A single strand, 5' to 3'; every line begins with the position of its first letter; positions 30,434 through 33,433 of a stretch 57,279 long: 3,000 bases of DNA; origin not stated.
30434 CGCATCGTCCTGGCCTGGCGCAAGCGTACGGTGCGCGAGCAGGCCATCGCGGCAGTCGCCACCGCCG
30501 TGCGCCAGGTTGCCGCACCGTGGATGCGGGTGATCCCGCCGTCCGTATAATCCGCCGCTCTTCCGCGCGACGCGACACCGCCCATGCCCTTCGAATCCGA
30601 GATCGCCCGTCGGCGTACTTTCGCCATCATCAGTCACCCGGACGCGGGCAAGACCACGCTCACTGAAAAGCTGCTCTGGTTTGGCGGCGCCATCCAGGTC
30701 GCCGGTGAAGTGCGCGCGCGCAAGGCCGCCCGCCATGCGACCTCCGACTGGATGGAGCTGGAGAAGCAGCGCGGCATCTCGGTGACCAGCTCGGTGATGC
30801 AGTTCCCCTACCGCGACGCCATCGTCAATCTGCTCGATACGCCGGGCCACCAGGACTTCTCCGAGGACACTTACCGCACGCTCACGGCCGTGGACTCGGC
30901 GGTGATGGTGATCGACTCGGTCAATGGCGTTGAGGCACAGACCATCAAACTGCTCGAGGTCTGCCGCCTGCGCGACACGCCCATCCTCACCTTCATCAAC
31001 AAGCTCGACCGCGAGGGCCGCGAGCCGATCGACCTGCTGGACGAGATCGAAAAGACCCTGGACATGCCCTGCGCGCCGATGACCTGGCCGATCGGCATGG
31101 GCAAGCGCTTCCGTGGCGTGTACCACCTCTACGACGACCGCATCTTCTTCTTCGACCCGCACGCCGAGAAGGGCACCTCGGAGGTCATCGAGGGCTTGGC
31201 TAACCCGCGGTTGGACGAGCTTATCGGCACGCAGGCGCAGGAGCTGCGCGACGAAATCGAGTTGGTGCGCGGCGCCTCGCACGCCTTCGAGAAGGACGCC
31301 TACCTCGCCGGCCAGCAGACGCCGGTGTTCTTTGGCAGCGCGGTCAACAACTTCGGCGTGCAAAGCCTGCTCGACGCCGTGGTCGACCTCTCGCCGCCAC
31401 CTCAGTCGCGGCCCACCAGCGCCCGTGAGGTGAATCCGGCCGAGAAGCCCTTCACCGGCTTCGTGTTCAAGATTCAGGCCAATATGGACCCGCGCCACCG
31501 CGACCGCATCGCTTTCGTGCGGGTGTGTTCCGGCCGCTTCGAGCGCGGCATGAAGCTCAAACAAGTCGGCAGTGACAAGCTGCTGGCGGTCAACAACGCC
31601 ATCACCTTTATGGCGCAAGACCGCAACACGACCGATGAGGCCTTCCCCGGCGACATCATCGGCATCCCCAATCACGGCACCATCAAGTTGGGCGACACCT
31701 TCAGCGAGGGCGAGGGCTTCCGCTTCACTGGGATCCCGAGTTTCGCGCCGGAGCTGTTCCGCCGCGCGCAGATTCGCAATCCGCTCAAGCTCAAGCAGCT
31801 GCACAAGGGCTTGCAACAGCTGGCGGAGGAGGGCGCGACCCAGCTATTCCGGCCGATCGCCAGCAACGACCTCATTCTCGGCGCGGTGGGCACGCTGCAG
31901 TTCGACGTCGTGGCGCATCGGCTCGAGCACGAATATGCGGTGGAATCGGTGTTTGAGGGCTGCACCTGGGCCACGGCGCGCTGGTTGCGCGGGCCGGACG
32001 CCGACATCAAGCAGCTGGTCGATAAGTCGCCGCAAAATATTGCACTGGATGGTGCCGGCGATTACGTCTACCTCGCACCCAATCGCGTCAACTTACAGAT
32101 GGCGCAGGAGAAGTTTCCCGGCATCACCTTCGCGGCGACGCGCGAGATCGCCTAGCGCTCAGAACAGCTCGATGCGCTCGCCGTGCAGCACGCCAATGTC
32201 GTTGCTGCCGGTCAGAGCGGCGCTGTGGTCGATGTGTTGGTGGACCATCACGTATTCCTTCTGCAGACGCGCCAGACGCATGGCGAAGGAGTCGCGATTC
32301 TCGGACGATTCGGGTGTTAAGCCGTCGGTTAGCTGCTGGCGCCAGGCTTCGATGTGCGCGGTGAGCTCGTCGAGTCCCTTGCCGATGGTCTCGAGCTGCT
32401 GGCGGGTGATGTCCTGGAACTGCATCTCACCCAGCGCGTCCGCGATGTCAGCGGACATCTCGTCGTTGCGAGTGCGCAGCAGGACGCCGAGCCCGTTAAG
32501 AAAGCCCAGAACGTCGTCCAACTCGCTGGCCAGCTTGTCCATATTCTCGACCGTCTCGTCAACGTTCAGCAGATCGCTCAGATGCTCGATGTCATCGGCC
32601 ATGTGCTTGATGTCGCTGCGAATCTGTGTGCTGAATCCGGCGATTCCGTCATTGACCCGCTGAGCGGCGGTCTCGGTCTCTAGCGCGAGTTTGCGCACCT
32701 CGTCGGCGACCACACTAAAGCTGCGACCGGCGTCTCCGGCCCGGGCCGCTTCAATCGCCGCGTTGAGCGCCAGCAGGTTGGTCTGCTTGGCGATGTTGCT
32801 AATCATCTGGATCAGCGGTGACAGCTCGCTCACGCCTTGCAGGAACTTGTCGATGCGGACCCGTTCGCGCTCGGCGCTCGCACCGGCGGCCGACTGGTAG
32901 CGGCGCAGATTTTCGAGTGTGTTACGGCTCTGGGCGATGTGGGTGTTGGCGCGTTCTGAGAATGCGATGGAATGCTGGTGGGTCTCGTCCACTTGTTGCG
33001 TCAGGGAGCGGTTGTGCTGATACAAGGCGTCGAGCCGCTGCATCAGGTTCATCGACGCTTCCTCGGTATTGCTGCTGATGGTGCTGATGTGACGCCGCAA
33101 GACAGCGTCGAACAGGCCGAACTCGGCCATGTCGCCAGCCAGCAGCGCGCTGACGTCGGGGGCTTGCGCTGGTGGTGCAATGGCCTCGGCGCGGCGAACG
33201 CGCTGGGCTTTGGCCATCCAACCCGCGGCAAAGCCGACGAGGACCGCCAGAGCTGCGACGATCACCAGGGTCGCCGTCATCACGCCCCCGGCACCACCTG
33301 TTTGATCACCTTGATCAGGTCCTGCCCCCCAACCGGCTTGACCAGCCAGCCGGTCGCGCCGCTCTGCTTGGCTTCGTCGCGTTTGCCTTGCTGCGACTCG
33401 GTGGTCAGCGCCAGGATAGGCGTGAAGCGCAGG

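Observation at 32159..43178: Ten-gene F9-like chemosensory operon syntenic with Vibrio cholerae chemotaxis cluster I (function unknown)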

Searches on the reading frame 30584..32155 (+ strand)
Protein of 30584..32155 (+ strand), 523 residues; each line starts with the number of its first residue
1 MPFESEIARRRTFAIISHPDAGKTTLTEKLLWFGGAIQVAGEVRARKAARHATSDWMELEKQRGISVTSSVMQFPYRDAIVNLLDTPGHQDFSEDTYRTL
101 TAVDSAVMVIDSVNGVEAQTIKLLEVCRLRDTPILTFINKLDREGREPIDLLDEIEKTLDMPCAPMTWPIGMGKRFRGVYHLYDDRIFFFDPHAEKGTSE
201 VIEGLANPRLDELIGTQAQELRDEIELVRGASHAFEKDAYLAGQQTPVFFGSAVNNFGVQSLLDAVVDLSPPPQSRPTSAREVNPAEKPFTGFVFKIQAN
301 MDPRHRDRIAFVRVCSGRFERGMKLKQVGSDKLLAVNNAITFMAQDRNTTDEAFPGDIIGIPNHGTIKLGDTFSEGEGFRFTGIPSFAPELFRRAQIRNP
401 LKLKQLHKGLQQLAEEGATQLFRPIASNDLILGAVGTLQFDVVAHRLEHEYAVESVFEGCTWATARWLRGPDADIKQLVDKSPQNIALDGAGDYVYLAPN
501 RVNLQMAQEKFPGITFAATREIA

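Call 43: search_protein_families(library=pfam, proteins=[window:30584-32155:+], max_evalue=0.00001)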
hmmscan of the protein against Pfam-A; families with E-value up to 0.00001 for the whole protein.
window:30584-32155:+ (523 aa): 4 families
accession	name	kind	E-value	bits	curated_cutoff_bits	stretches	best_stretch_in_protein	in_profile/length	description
PF00009.33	GTP_EFTU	-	5.4e-52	176.6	26.5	1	9-271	2-187/188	Elongation factor Tu GTP binding domain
PF16658.11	RF3_C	-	1.1e-43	148.7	40.1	1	381-507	1-131/132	Class II release factor RF3, C-terminal domain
PF22042.2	EF-G_D2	-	2.6e-25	88.8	27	1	289-375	1-83/84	Elongation factor G domain 2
PF03144.31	GTP_EFTU_D2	-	4.5e-08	33.8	30.3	1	308-373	2-72/73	Elongation factor Tu domain 2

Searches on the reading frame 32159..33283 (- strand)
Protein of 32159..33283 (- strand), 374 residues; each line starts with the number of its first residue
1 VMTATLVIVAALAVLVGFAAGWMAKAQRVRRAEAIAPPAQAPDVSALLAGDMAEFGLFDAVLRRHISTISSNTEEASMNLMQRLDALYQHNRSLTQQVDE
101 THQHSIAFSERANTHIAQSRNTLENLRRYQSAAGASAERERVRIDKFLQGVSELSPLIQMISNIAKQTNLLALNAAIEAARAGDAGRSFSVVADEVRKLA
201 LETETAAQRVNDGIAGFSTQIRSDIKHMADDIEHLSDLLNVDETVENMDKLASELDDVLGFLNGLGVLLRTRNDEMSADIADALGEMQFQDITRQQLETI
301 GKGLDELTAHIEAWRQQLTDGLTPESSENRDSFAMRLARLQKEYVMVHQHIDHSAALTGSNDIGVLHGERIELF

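Call 4: search_protein_families(library=pfam, proteins=[window:32159-33283:-], max_evalue=0.01)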
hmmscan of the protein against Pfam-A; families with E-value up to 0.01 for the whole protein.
window:32159-33283:- (374 aa): 1 family
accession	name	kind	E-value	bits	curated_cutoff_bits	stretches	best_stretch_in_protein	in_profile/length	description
PF00015.26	MCPsignal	-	3.2e-28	99.2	34.6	1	113-264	15-146/172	Methyl-accepting chemotaxis protein (MCP) signalling domain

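Call 5: search_protein_families(library=ncbifam, proteins=[window:32159-33283:-], max_evalue=0.01)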
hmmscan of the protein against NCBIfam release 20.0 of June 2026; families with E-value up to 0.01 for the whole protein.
window:32159-33283:- (374 aa): 8 families
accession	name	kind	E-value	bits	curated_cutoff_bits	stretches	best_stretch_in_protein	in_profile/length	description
NF058645.1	MCPCtpMPsAe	equivalog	6.8e-20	71.3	900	1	141-233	375-467/558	methyl-accepting chemotaxis protein CtpM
NF050802.1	AspChtxCcaA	equivalog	2.8e-17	62.3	1300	1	102-218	527-636/700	aspartate chemotaxis receptor CcaA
NF041847.1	transduc_aer2_vibrio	equivalog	2.5e-16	59.1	1200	1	110-240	553-684/804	aerotaxis transducer Aer2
NF047851.1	MCPCitTducer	equivalog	4.3e-14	52.5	900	1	157-230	363-436/553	methyl-accepting chemotaxis citrate transducer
NF011615.0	PRK15041.1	equivalog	4.4e-14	52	947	1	154-216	361-423/554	methyl-accepting chemotaxis protein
NF011622.0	PRK15048.1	equivalog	7.1e-14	51.8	900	1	154-215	359-420/553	methyl-accepting chemotaxis protein II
NF007309.0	PRK09793.1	equivalog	2.5e-13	49.9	903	1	70-226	288-429/533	methyl-accepting chemotaxis protein IV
NF052273.1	BB0569_chemotaxis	equivalog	0.00013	20.6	1000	1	44-298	10-255/590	BB0569 family chemotaxis protein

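Call 55: search_protein_families(library=pfam, alignment_id=A2, max_evalue=0.001)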
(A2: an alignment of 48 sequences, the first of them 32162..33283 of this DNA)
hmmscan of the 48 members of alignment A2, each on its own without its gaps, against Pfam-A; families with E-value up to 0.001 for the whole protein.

A. member 1, window:32162-33283:- (374 aa): 1 family
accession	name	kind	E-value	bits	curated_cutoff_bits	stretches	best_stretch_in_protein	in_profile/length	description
PF00015.26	MCPsignal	-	3.2e-28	99.2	34.6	1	113-264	15-146/172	Methyl-accepting chemotaxis protein (MCP) signalling domain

B. families by the number of members that match (of 48 scanned): 19 families
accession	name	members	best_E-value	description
PF00015.26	MCPsignal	39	8.3e-32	Methyl-accepting chemotaxis protein (MCP) signalling domain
PF13614.12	AAA_31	4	1.3e-36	AAA domain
PF01656.29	CbiA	4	1.7e-18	CobQ/CobB/MinD/ParA nucleotide binding domain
PF09140.17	MipZ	4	4.1e-13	ATPase MipZ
PF06564.18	CBP_BcsQ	4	2.5e-11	Cellulose biosynthesis protein BcsQ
PF10609.15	ParA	4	2.5e-10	NUBPL iron-transfer P-loop NTPase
PF02374.21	ArsA_ATPase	4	8.2e-09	Anion-transporting ATPase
PF00142.24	Fer4_NifH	4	1.5e-05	4Fe-4S iron sulfur cluster binding proteins, NifH/frxC family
PF07015.17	VirC1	2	1.5e-05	VirC1 protein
PF00072.30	Response_reg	1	7.1e-26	Response regulator receiver domain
PF13481.12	AAA_25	1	1.1e-05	AAA domain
PF04108.17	ATG17_like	1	7.6e-05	Autophagy protein ATG17-like domain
PF24915.1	Spectrin_SESTD1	1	0.0005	SESTD1-like, spectrin repeat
PF00448.28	SRP54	1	0.0005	SRP54-type protein, GTPase domain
PF02606.20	LpxK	1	0.00057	Tetraacyldisaccharide-1-P 4'-kinase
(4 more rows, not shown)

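Call 102: predict_structure(alignment_id=A7)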
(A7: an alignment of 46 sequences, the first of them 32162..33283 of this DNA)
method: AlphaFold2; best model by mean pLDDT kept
length: 374 residues; sequences in the alignment: 46
mean_pLDDT: 78.2   pTM: 0.41
mean pLDDT of the five models: 78.2, 75.8, 71.5, 71.0, 67.8
residues with pLDDT >= 90: 66; 70-90: 239; 50-70: 47; < 50: 22
segments of 3 or more residues with pLDDT < 50: 1-3, 356-374
pLDDT, mean of each block of 10 residues (from residue 1): 56 69 73 70 67 70 74 77 79 81 86 87 86 86 89 89 93 95 93 94 92 90 86 80 85 84 79 76 73 77 81 82 65 78 78 52 36 36
secondary structure, 60 per line:
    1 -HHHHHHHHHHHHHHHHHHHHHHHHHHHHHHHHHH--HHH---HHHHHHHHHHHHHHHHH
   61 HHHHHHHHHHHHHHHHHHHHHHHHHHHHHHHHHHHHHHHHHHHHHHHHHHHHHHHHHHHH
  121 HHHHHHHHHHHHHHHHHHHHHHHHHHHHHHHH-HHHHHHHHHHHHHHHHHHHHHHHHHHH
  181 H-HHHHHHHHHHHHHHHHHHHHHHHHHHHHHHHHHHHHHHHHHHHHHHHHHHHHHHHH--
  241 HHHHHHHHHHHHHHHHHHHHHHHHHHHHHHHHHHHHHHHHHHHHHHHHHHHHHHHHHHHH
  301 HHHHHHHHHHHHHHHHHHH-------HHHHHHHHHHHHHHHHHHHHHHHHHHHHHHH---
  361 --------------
elements in order: H2-35 H44-152 H154-181 H183-238 H241-319 H327-357

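Call 106: fold_search(model_id=the predicted structure, library=pdb)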
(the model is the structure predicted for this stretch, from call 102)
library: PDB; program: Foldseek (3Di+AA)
matches with E <= 10: 363; with E <= 0.001: 15
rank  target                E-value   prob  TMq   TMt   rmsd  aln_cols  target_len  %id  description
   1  2ch7_A                3.4e-08  1.00  0.56  0.66  10.0       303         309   23  Crystal structure of the cytoplasmic domain of a bacterial chemoreceptor from Thermotoga maritima (released 2006-04-18)
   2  2ch7_B                7.9e-08  1.00  0.37  0.43  15.9       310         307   23  Crystal structure of the cytoplasmic domain of a bacterial chemoreceptor from Thermotoga maritima (released 2006-04-18)
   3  9a65_B                1.6e-07  1.00  0.55  0.33  10.2       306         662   23  Integrative model of YVAQ-MCPB by crosslinking MS and deep learning (released 2024-09-18)
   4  9a69_B                2.9e-07  1.00  0.61  0.37   7.9       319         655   21  Integrative model of MCPB-MCPC by crosslinking MS and deep learning (released 2024-09-18)
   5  3zx6_B                6.4e-06  1.00  0.24  0.27  15.2       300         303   24  Structure of Hamp(AF1503)-Tsr fusion - Hamp (A291V) mutant (released 2012-02-29)
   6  3g67_A                1.3e-05  1.00  0.34  0.52   6.4       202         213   25  Crystal Structure of a Soluble Chemoreceptor from Thermotoga maritima (released 2009-07-28)
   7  9a65_A                1.7e-05  1.00  0.34  0.24  16.2       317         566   23  Integrative model of YVAQ-MCPB by crosslinking MS and deep learning (released 2024-09-18)
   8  3g6b_B                2.2e-05  1.00  0.29  0.45   8.7       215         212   23  Crystal structure of a Soluble Chemoreceptor from Thermotoga maritima Asn217Ile mutant (released 2009-07-28)
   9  3zx6_A                2.4e-05  1.00  0.24  0.28  15.9       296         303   22  Structure of Hamp(AF1503)-Tsr fusion - Hamp (A291V) mutant (released 2012-02-29)
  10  3g67_B                2.7e-05  1.00  0.26  0.39   9.4       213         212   24  Crystal Structure of a Soluble Chemoreceptor from Thermotoga maritima (released 2009-07-28)
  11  3g6b_A                2.9e-05  1.00  0.40  0.64   4.4       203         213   29  Crystal structure of a Soluble Chemoreceptor from Thermotoga maritima Asn217Ile mutant (released 2009-07-28)
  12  8c5v_I                4.3e-05  1.00  0.34  0.28  14.8       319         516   23  Chemotaxis core signalling unit from E protein lysed E. coli cells (released 2023-09-13)
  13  1qu7_A                5.8e-05  1.00  0.25  0.35  11.3       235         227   24  FOUR HELICAL-BUNDLE STRUCTURE OF THE CYTOPLASMIC DOMAIN OF A SERINE CHEMOTAXIS RECEPTOR (released 2000-07-12)
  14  9a72_A                6.1e-05  1.00  0.33  0.41   4.7       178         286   24  Integrative model of YFMS-CHEW by crosslinking MS and deep learning (released 2024-09-18)
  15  1qu7_B                7.6e-05  1.00  0.31  0.42   7.9       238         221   25  FOUR HELICAL-BUNDLE STRUCTURE OF THE CYTOPLASMIC DOMAIN OF A SERINE CHEMOTAXIS RECEPTOR (released 2000-07-12)
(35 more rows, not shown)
